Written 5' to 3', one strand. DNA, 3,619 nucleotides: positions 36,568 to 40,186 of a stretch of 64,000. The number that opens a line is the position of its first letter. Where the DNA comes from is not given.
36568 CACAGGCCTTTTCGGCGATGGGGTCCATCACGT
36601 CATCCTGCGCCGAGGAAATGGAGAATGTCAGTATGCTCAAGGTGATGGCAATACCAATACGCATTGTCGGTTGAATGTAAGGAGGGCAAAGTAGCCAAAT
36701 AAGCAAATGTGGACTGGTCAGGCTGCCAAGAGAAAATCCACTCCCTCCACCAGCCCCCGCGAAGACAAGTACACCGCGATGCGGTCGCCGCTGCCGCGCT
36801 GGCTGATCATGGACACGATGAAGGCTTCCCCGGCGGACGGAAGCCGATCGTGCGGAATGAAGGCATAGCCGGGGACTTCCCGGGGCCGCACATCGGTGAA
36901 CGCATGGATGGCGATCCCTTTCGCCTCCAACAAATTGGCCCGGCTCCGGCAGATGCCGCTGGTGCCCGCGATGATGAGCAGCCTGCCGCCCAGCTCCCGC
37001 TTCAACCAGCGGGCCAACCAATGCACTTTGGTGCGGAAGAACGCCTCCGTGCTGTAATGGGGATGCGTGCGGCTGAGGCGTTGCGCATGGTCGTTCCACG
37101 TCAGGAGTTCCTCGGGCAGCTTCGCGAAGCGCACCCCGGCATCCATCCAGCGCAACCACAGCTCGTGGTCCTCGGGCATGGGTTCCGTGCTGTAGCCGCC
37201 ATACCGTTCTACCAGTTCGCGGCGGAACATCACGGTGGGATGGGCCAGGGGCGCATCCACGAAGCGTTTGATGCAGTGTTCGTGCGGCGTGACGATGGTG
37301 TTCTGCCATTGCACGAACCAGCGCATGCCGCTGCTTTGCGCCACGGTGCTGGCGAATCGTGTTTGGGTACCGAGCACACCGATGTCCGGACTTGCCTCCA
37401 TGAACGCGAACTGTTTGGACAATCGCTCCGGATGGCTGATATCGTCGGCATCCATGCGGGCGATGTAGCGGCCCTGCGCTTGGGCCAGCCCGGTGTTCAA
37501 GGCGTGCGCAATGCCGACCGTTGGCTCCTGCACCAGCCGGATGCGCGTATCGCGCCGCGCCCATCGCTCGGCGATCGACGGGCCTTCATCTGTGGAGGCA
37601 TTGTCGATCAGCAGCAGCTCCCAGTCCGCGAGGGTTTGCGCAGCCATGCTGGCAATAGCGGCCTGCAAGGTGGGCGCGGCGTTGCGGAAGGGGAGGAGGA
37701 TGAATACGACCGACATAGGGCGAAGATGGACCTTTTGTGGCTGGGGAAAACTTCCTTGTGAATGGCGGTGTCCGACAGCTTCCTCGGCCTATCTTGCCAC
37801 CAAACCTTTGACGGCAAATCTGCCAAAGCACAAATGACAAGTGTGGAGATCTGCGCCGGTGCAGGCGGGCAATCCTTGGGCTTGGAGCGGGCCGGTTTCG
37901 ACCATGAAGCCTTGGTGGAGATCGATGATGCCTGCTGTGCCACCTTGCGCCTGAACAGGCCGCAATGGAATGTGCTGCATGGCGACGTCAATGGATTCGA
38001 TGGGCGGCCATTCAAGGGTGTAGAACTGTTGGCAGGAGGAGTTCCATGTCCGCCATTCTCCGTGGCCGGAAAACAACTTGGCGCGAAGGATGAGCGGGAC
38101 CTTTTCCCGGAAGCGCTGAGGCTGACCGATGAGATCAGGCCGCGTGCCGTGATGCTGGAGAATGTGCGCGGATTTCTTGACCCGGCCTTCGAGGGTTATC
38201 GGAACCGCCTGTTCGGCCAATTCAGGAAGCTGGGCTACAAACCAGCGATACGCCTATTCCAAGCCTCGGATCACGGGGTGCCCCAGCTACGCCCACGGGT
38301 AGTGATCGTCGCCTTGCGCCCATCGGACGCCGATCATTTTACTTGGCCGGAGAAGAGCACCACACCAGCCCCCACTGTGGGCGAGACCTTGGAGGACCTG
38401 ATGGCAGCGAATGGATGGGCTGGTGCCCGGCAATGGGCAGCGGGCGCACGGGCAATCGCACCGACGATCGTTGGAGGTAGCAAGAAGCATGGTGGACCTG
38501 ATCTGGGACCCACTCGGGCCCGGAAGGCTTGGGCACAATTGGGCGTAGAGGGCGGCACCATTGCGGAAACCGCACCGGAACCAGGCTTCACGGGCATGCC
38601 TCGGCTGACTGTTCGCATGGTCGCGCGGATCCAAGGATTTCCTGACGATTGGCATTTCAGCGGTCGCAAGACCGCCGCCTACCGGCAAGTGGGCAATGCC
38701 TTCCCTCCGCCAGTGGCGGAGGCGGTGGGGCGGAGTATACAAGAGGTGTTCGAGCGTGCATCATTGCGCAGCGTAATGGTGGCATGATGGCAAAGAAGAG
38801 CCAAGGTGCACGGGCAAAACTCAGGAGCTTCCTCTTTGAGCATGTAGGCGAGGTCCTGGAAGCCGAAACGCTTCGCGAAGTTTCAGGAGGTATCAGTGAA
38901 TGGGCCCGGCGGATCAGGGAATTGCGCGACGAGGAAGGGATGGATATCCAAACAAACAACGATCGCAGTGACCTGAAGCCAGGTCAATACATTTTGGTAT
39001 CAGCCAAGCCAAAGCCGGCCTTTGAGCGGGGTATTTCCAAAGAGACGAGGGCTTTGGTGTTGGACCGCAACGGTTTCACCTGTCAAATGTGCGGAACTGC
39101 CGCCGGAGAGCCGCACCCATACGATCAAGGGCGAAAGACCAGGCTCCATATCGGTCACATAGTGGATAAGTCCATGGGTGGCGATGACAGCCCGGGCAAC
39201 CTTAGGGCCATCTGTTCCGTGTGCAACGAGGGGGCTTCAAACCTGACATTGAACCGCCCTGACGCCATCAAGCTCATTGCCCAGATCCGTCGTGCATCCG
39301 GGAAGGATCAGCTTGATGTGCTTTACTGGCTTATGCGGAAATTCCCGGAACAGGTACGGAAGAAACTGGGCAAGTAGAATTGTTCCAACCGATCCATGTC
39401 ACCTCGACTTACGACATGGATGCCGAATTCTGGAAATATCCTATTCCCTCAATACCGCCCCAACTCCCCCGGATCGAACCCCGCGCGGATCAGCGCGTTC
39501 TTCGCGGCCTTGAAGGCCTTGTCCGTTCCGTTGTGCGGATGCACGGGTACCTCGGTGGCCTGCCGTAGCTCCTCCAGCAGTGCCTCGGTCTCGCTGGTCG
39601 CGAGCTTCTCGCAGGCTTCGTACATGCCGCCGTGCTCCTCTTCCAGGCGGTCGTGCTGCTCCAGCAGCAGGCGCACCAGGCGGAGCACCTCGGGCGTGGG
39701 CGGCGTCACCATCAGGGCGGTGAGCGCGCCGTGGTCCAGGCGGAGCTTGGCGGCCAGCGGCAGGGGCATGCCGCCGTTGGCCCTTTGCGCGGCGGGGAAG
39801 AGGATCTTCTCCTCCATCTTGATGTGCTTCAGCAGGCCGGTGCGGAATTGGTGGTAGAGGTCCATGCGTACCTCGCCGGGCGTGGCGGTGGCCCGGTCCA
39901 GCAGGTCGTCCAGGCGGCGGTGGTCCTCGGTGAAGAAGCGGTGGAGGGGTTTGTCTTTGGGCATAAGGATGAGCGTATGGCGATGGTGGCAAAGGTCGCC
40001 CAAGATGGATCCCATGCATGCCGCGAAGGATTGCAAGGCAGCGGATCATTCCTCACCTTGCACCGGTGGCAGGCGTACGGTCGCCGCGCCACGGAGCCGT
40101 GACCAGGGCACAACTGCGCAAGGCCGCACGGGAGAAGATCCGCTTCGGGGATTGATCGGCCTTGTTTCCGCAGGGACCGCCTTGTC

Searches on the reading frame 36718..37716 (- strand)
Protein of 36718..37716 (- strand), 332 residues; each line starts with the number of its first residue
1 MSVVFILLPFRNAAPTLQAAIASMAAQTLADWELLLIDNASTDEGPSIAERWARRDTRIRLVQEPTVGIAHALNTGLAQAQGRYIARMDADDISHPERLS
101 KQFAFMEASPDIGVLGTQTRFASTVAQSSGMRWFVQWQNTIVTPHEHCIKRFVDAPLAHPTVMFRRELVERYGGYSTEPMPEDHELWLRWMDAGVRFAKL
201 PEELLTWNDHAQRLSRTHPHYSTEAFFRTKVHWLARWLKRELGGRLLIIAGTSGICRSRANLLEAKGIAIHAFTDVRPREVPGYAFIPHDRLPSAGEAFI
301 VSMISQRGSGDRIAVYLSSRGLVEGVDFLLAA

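Call 62: search_protein_families(library=pfam, proteins=[window:36718-37716:-], max_evalue=0.001)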
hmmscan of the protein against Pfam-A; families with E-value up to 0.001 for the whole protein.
window:36718-37716:- (332 aa): 4 families
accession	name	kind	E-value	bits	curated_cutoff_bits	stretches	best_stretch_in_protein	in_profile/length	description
PF00535.33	Glycos_transf_2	-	4.9e-30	105.1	23.3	1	6-172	2-167/168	Glycosyl transferase family 2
PF13641.12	Glyco_tranf_2_3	-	1.4e-12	48.6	27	1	11-214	10-209/230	Glycosyltransferase like family 2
PF10111.15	Glyco_tranf_2_2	-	1.1e-07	32.1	27.3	1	8-220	4-224/276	Glycosyltransferase like family 2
PF13632.12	Glyco_trans_2_3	-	1.8e-05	25.1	27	1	84-239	1-138/198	Glycosyl transferase family group 2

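Call 85: search_protein_families(library=ncbifam, proteins=[window:36718-37716:-], max_evalue=0.00001)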
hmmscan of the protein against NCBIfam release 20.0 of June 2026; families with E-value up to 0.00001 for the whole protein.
window:36718-37716:- (332 aa): 15 families
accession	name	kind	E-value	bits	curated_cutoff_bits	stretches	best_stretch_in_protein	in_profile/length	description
NF053739.1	GlytfEpsEBac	equivalog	1.5e-31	109.4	450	1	5-224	4-219/265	glycosyltransferase EpsE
NF047683.1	TeichurnBiosyTuaG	equivalog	1.6e-22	80.4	400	1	3-109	7-114/252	teichuronic acid biosynthesis protein TuaG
NF007482.0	PRK10073.1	equivalog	3.4e-19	69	423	1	4-100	8-104/334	glycosyltransferase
NF038302.1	EPS_HpsE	equivalog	5.1e-14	51.9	300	1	24-120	26-125/307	hormogonium polysaccharide biosynthesis glycosyltransferase HpsE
NF041875.1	EPS_EpsD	equivalog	1.6e-13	50.8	370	1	6-202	3-201/325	exopolysaccharide biosynthesis glycosyltransferase EpsD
TIGR03937.1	PgaC_IcaA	equivalog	4.2e-12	45.7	422.3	1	3-115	46-159/407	poly-beta-1,6-N-acetyl-D-glucosamine synthase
TIGR04283.1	glyco_like_mftF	equivalog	3.3e-11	43.2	182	1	6-206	3-184/221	TIGR04283 family arsenosugar biosynthesis glycosyltransferase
TIGR03965.1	mycofact_glyco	equivalog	9e-11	41.3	280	1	4-214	76-286/467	mycofactocin biosynthesis glycosyltransferase MftF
TIGR03111.1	glyc2_xrt_Gpos1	hypoth_equivalog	1.3e-09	37.3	363.95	1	4-115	51-165/439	TIGR03111 family XrtG-associated glycosyltransferase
NF050050.1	ProtGlycPglI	equivalog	1.8e-08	34.1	500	1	5-99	5-101/306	GalNAc(5)-diNAcBac-PP-undecaprenol beta-1,3-glucosyltransferase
NF007453.0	PRK10018.1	equivalog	3.7e-07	30.1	382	1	4-105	8-110/280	colanic acid biosynthesis glycosyltransferase WcaA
TIGR04017.1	WcaA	equivalog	1.3e-06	28.2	495.75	1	4-104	7-108/279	colanic acid biosynthesis glycosyltransferase WcaA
NF041394.1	GtaseAglG_Halo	equivalog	1.7e-06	27.6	440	1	16-212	17-212/304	glucosyl-dolichyl phosphate glucuronosyltransferase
TIGR04009.1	wcaE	equivalog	8.6e-06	25.2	369.2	0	7-97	7-98/248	colanic acid biosynthesis glycosyltransferase WcaE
NF045692.1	OglycostaseCruG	equivalog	9.9e-06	24.7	600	0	3-98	42-144/386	2'-O-glycosyltransferase CruG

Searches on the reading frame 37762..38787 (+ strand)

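Call 85: search_protein_families(library=ncbifam, proteins=[window:37762-38787:+], max_evalue=0.00001)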
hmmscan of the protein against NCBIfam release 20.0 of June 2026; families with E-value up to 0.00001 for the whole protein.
window:37762-38787:+ (341 aa): 1 family
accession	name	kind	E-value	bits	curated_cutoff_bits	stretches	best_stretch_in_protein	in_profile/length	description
TIGR00675.1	dcm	superfamily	2.6e-47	162.1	100.65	2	28-207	2-186/329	DNA (cytosine-5-)-methyltransferase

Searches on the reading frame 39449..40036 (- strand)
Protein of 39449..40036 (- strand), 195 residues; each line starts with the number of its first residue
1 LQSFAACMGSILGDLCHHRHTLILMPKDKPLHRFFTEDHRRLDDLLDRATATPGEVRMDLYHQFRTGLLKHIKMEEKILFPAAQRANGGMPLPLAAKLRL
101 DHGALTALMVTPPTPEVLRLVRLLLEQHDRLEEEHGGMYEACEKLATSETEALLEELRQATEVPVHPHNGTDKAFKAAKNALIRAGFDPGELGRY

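Call 62: search_protein_families(library=pfam, proteins=[window:39449-40036:-], max_evalue=0.001)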
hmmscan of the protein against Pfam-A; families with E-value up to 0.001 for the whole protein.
window:39449-40036:- (195 aa): 1 family
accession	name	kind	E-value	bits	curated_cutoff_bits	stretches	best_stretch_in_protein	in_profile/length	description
PF01814.28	Hemerythrin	-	4.4e-08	34.1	25.3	1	33-105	4-81/127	Hemerythrin HHE cation binding domain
